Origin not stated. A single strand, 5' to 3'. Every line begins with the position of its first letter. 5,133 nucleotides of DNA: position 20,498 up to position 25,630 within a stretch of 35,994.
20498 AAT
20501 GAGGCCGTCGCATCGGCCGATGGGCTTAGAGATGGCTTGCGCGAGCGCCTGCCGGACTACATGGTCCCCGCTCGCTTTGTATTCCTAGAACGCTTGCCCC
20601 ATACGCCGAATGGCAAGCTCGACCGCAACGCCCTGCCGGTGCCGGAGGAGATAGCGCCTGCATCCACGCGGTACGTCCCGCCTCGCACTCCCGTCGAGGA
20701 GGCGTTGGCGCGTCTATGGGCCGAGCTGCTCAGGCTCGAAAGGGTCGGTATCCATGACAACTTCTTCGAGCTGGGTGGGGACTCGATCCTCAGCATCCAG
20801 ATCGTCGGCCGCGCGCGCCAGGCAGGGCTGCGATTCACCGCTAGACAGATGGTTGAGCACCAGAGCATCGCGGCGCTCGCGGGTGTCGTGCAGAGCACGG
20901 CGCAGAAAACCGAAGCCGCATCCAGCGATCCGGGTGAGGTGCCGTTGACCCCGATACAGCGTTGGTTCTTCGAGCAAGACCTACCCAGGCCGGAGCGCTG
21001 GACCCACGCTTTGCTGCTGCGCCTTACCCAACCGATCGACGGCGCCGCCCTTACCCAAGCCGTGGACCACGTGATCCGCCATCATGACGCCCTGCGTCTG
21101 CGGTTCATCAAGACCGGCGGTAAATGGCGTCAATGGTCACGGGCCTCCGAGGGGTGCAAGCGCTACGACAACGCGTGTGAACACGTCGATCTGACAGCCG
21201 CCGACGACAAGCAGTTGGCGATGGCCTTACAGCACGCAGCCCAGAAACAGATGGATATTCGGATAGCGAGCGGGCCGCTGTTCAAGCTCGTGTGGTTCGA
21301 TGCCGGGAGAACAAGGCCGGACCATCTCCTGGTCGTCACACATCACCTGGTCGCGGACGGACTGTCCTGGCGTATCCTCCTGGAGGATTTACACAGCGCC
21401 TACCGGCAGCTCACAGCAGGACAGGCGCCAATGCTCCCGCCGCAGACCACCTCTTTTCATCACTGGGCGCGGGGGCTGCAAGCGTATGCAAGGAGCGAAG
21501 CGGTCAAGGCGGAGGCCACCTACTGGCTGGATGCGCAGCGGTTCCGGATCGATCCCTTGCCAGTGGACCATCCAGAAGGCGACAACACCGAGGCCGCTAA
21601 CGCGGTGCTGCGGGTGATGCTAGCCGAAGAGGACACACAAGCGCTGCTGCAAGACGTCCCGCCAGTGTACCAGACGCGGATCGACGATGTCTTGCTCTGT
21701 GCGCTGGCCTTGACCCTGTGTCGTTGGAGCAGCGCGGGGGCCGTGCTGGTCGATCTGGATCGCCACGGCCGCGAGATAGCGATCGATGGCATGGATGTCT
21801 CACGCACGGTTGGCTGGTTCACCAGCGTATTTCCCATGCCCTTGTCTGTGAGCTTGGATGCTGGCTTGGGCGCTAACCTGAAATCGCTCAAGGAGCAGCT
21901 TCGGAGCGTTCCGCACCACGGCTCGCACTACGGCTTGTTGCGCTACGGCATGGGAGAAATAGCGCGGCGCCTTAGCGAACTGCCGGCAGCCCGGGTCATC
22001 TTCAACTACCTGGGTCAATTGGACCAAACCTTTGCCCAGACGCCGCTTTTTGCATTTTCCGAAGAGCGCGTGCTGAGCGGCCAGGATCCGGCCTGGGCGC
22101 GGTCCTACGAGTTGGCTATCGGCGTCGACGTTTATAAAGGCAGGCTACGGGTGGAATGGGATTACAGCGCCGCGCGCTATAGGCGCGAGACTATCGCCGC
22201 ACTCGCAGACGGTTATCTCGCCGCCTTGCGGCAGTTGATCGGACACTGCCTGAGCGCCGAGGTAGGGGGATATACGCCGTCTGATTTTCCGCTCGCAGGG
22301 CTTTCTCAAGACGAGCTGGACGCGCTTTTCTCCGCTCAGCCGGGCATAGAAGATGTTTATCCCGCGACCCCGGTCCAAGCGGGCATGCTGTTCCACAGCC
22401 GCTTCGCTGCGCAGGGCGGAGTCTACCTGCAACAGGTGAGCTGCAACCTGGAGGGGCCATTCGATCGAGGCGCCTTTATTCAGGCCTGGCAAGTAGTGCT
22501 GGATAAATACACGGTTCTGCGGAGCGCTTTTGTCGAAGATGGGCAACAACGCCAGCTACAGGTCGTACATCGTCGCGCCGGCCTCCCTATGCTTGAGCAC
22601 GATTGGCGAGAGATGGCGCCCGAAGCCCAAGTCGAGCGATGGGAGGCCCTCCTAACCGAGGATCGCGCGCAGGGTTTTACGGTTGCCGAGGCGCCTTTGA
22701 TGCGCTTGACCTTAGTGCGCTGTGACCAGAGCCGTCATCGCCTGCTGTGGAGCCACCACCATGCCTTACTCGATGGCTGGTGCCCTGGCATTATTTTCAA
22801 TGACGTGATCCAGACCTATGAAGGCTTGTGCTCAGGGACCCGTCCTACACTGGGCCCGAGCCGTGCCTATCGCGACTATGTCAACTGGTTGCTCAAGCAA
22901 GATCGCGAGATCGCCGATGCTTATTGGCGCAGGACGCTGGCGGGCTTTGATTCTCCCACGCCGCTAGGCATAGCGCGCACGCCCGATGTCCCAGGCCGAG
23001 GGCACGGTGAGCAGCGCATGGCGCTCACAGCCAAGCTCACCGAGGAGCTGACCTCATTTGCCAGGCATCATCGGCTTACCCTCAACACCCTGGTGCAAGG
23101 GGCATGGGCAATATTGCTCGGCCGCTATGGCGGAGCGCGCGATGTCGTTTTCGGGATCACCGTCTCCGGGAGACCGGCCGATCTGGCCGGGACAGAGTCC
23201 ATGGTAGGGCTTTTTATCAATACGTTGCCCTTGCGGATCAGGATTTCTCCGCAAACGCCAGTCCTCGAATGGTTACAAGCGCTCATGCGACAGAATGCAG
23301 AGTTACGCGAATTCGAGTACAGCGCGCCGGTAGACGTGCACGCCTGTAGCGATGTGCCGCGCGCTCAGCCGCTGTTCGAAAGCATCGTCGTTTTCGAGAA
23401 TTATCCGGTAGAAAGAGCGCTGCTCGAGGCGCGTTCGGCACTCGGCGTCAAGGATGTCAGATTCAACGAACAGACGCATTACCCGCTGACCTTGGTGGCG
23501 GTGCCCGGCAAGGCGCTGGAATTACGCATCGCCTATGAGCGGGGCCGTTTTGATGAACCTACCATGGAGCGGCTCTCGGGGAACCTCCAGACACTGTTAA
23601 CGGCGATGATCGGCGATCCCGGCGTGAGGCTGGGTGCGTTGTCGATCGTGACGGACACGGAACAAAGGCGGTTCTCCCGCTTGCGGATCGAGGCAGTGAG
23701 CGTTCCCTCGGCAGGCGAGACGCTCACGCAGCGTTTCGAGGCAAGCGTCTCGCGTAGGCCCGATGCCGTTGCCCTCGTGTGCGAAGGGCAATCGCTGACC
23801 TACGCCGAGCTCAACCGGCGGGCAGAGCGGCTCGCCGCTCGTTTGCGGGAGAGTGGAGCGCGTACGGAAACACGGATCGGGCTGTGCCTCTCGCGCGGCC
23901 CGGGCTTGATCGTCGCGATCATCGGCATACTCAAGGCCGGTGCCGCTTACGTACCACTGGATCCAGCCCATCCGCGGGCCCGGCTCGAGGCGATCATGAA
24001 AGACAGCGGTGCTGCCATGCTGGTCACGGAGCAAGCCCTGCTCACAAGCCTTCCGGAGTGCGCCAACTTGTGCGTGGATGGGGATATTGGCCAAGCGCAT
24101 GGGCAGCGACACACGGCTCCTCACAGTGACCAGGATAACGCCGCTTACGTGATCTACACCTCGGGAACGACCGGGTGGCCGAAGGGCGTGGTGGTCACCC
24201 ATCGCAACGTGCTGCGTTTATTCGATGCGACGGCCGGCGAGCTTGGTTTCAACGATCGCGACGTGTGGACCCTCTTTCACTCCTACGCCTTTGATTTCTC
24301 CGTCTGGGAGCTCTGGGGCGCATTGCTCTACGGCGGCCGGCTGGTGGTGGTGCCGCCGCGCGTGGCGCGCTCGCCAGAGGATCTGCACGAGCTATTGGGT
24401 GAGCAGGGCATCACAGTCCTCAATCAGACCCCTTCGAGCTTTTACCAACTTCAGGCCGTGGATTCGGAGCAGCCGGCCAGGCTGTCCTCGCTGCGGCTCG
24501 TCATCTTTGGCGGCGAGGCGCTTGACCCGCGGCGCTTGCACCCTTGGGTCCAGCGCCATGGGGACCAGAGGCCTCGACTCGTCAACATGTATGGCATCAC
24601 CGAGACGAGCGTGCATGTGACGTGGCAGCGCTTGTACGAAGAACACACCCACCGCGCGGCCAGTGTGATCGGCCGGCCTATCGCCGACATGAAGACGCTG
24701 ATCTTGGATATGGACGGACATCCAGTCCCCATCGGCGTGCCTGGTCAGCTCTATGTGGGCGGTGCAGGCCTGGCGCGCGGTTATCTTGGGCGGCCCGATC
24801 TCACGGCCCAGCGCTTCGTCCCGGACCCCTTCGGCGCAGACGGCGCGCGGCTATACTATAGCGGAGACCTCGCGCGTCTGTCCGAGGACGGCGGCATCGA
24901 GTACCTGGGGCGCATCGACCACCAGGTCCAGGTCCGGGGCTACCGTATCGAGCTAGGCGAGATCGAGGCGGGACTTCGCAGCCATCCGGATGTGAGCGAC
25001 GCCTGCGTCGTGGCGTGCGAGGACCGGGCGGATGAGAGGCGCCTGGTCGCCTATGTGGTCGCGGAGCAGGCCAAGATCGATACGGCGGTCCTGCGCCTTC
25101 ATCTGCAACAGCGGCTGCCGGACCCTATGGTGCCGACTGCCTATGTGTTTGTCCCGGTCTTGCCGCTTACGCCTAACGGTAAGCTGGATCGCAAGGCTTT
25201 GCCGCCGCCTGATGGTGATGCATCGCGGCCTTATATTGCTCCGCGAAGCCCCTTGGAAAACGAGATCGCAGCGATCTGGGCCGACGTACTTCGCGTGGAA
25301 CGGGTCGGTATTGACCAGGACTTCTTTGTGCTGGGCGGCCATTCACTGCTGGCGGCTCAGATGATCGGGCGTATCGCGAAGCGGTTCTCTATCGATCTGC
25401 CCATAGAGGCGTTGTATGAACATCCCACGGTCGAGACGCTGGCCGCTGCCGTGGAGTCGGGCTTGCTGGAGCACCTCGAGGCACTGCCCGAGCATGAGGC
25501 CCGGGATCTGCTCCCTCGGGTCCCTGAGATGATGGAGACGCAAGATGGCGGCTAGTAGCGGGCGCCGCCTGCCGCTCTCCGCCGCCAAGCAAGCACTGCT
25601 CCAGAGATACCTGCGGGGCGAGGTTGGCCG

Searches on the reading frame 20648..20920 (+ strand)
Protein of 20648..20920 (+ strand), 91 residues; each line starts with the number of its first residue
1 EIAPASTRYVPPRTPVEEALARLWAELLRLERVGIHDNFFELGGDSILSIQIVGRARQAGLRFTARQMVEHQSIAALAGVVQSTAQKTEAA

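Call 84: search_protein_families(library=pfam, proteins=[window:20648-20920:+], max_evalue=0.001)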
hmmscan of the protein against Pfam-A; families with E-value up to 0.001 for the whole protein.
window:20648-20920:+ (91 aa): 1 family
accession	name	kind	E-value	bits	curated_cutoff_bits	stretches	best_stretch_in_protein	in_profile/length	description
PF00550.31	PP-binding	-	3.2e-15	56.6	20.8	1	19-80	2-66/67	Phosphopantetheine attachment site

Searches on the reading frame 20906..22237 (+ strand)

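Call 83: search_protein_families(library=pfam, proteins=[window:20906-22237:+], max_evalue=0.001)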
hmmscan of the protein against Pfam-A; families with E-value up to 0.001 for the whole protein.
window:20906-22237:+ (444 aa): 1 family
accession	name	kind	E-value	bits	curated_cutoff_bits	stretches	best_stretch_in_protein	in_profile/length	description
PF00668.25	Condensation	-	2.3e-74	251.2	30.6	1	10-443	3-432/456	Condensation domain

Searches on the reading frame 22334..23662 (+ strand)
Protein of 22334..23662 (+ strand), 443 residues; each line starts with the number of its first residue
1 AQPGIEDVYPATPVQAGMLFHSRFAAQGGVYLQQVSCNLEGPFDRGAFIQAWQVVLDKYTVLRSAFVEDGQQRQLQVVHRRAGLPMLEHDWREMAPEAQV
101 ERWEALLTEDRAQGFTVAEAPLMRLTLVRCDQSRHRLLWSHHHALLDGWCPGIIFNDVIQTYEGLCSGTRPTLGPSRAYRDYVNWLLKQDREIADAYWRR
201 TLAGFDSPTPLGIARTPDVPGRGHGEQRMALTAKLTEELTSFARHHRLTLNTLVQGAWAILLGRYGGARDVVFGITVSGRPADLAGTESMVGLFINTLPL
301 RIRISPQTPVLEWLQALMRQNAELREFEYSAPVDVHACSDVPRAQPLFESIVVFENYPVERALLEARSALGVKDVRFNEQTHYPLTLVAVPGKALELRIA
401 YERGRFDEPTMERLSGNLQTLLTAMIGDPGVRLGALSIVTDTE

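Call 83: search_protein_families(library=pfam, proteins=[window:22334-23662:+], max_evalue=0.001)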
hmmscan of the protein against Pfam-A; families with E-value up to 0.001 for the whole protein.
window:22334-23662:+ (443 aa): 2 families
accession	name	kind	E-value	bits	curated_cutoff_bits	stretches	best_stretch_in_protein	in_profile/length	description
PF00668.25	Condensation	-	1.1e-89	301.7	30.6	1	6-443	2-451/456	Condensation domain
PF16911.10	PapA_C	-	0.00043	20.2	30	1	226-259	7-40/203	Phthiocerol/phthiodiolone dimycocerosyl transferase C-terminus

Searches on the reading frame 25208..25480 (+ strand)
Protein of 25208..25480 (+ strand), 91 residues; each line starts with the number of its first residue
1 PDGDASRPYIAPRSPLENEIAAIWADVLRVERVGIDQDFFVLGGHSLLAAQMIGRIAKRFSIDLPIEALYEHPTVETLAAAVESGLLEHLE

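Call 84: search_protein_families(library=pfam, proteins=[window:25208-25480:+], max_evalue=0.001)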
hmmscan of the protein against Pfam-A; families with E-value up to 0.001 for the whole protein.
window:25208-25480:+ (91 aa): 1 family
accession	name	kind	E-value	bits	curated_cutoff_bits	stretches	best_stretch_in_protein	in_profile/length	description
PF00550.31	PP-binding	-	8.5e-19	68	20.8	1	19-82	2-67/67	Phosphopantetheine attachment site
